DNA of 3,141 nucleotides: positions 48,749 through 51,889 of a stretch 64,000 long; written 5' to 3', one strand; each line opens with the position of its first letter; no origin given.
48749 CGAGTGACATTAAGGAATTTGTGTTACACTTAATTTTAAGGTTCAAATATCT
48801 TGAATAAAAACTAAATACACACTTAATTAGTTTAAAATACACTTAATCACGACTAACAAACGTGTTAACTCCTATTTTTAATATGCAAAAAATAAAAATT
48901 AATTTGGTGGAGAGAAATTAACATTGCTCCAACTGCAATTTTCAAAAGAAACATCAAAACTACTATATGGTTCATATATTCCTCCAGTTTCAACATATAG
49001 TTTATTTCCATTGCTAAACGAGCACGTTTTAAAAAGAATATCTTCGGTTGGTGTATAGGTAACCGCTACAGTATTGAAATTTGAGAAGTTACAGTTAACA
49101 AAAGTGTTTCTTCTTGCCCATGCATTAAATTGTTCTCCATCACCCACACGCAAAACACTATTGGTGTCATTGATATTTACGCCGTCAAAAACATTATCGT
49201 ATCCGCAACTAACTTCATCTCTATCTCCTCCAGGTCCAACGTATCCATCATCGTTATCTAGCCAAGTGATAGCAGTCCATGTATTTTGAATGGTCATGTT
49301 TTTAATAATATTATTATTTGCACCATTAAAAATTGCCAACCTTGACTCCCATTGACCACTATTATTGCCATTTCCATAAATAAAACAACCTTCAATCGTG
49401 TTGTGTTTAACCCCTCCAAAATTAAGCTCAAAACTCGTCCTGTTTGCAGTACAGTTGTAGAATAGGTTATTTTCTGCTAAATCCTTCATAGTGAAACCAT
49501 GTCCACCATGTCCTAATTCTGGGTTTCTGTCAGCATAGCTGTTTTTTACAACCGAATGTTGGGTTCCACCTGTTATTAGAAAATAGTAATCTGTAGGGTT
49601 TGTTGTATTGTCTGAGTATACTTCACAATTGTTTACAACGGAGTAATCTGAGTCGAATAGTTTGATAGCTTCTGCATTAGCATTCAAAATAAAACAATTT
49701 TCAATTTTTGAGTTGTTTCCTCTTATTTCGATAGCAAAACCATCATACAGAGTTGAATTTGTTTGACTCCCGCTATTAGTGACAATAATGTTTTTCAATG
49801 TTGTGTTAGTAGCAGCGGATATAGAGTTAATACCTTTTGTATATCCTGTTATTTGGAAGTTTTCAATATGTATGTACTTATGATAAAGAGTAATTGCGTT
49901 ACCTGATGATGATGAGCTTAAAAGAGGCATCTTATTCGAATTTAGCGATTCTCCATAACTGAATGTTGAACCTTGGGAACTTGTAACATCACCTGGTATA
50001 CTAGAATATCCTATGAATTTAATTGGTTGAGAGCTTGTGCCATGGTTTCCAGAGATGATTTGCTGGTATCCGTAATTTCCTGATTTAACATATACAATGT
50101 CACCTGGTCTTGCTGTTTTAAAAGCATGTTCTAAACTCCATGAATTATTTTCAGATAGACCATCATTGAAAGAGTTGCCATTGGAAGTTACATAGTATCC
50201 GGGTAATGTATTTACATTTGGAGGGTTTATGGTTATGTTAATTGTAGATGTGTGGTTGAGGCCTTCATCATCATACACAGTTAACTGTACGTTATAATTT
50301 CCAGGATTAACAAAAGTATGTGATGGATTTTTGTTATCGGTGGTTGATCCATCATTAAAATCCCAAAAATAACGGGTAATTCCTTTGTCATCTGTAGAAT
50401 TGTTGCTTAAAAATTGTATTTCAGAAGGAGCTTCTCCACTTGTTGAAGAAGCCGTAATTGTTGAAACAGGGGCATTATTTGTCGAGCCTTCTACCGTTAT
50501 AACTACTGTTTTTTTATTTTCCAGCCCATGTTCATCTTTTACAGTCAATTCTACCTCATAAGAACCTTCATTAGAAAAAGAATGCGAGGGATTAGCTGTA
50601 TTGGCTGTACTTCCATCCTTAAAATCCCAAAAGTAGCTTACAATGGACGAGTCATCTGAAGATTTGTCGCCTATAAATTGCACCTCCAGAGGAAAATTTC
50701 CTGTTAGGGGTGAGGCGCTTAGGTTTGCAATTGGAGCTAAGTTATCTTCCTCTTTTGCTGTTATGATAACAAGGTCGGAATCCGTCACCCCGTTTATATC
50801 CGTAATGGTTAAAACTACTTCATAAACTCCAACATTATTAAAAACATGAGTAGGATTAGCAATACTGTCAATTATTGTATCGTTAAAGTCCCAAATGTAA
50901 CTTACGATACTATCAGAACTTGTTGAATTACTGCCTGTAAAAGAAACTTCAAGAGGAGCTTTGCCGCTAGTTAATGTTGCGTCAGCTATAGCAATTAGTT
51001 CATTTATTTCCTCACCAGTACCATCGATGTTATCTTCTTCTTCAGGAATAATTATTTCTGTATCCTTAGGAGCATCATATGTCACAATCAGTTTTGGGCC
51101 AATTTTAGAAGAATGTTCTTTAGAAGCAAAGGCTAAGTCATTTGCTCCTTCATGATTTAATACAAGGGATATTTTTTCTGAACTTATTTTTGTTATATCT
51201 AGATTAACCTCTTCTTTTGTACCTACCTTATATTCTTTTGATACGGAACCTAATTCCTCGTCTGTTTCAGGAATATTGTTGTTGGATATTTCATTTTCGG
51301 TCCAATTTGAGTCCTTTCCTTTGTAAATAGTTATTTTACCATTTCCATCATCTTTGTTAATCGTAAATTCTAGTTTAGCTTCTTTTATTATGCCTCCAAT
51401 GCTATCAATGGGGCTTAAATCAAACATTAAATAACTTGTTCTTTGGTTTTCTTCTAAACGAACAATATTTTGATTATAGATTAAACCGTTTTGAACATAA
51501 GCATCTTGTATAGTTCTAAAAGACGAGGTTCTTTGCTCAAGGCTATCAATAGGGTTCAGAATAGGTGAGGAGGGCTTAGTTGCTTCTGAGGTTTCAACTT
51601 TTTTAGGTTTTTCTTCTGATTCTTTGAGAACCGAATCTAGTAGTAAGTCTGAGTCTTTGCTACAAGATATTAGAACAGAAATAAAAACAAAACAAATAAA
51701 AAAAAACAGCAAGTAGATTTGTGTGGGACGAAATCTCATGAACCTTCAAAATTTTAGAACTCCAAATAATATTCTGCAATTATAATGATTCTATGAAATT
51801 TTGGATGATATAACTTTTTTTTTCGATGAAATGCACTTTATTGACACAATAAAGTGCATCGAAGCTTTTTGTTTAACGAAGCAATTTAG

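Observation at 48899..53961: Tandem paralogous lipoproteins (DNRLRE/CBM96-like domain plus parallel beta-helix) between the flippase and the uronic-acid genes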

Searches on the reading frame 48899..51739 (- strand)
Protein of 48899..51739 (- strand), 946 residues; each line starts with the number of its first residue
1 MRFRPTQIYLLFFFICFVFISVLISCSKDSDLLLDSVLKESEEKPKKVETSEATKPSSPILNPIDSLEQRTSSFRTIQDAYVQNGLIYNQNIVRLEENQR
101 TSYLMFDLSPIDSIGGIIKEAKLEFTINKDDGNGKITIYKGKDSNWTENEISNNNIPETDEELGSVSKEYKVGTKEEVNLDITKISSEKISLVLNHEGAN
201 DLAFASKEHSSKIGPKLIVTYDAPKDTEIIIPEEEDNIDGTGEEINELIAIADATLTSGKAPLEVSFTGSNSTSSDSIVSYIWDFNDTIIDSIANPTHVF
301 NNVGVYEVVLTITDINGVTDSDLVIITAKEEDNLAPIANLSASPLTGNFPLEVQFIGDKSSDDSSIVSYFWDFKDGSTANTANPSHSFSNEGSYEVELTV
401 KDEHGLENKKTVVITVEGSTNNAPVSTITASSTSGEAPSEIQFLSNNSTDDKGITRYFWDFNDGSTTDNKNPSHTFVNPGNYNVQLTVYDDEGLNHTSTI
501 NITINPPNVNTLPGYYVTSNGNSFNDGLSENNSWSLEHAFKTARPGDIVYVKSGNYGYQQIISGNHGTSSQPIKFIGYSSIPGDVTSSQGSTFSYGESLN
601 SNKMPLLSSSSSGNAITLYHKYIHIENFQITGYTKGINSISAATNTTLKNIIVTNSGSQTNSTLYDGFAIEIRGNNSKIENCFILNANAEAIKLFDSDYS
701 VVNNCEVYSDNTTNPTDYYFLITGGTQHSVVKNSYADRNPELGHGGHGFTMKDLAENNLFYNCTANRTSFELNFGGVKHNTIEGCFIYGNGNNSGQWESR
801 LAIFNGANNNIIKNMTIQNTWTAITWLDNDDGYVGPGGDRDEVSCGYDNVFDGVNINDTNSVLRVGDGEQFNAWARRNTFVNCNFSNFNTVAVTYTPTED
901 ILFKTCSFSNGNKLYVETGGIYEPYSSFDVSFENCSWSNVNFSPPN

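Call 4: search_protein_families(library=pfam, proteins=[window:48899-51739:-], max_evalue=0.1)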
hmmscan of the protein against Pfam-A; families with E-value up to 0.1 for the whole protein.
window:48899-51739:- (946 aa): 14 families
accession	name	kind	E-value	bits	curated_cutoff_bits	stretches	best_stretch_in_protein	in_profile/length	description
PF18911.6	PKD_4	-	3.4e-57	190.9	27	3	421-504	1-85/85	PKD domain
PF00801.26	PKD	-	6e-36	122.8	23.5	3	339-414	3-79/80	PKD domain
PF24517.2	CBM96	-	1.4e-13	51.4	26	1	73-220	4-163/164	Carbohydrate-binding module family 96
PF22352.2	K319L-like_PKD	-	3.8e-13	49.7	27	2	353-416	14-84/84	K319L-like, PKD domain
PF13229.12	Beta_helix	-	5.1e-07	29.9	25.9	2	617-767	4-136/158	Right handed beta helix region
PF18981.6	InlK_D3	-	1.8e-05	25.2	25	0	387-416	45-75/75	Internalin K domain (D3/D4)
PF15418.12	DUF4625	-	0.00021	22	27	0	477-504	103-130/131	Domain of unknown function (DUF4625)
PF16403.11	Bact_surface_Ig-like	-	0.016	15.7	27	0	389-416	44-71/71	Bacterial surface protein, Ig-like domain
PF17963.7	Big_9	-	0.017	16.4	23.6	0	348-415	16-89/89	Bacterial Ig domain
PF14685.13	PDZ_Tricorn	-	0.02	15.3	25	0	378-413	54-87/88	Tricorn protease PDZ domain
PF16967.11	TcfC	-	0.032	14.2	29.4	0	479-501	43-65/68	E-set like domain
PF24107.1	DUF7382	-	0.047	14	27.4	0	471-493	9-31/65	Domain of unknown function (DUF7382)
PF05345.18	He_PIG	-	0.062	14.2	24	0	477-505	68-96/96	Putative Ig domain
PF16184.11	Cadherin_3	-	0.09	13.2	25.5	0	709-774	27-88/106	Cadherin-like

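Call 5: search_protein_families(library=ncbifam, proteins=[window:48899-51739:-], max_evalue=0.1)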
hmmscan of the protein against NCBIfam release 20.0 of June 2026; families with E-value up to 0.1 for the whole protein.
window:48899-51739:- (946 aa): 6 families
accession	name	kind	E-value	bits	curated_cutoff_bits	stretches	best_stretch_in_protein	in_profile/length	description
NF033679.1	DNRLRE_dom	domain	2.9e-12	47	34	1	97-220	28-164/164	DNRLRE domain-containing protein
TIGR00864.1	PCC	subfamily_domain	8.4e-09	32.4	1861.4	2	280-421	1339-1479/2700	polycystin cation channel protein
NF058578.1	CPR_pilus_PamR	equivalog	2.3e-05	23.4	300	0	294-319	204-229/297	pilus system RbmA-like protein PamR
NF033932.1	LapB_rpt_80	domain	0.00027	21.1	45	1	392-446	1-56/83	LapB repeat-containing protein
NF012211.1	tand_rpt_95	domain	0.0088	16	90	0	380-427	50-94/98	tandem-95 repeat protein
NF052676.1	YPYG_dom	domain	0.047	13.8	30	0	393-429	41-77/79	YPYG domain-containing protein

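Call 78: list_cluster_members(proteins=[window:48899-51739:-, window:51919-53961:-])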
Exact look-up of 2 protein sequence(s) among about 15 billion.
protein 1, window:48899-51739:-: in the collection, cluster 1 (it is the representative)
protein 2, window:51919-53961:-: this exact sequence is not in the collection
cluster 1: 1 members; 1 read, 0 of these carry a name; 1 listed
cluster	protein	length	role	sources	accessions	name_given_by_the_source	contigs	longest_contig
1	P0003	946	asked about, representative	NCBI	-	-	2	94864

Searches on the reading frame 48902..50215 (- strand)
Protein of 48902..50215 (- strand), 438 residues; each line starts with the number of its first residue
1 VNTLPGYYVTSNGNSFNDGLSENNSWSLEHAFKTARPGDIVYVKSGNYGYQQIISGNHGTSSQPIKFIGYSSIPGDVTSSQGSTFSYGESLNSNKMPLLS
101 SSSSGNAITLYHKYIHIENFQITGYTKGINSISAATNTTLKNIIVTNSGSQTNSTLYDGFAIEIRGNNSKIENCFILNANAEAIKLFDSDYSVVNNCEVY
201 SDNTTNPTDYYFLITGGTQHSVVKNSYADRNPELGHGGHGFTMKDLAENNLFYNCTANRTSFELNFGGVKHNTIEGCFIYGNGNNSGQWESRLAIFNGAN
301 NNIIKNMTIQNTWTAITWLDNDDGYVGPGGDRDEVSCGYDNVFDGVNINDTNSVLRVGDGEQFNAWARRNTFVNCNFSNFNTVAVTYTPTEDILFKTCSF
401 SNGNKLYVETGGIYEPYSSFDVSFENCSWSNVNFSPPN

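Call 80: search_protein_families(library=phrogs, proteins=[window:48902-50215:-], max_evalue=0.001)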
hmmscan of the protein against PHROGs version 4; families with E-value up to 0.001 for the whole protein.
window:48902-50215:- (438 aa): 1 family
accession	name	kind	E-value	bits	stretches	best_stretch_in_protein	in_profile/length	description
phrog_36353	-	head and packaging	2.8e-20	73.3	1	7-350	3-379/944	virion structural protein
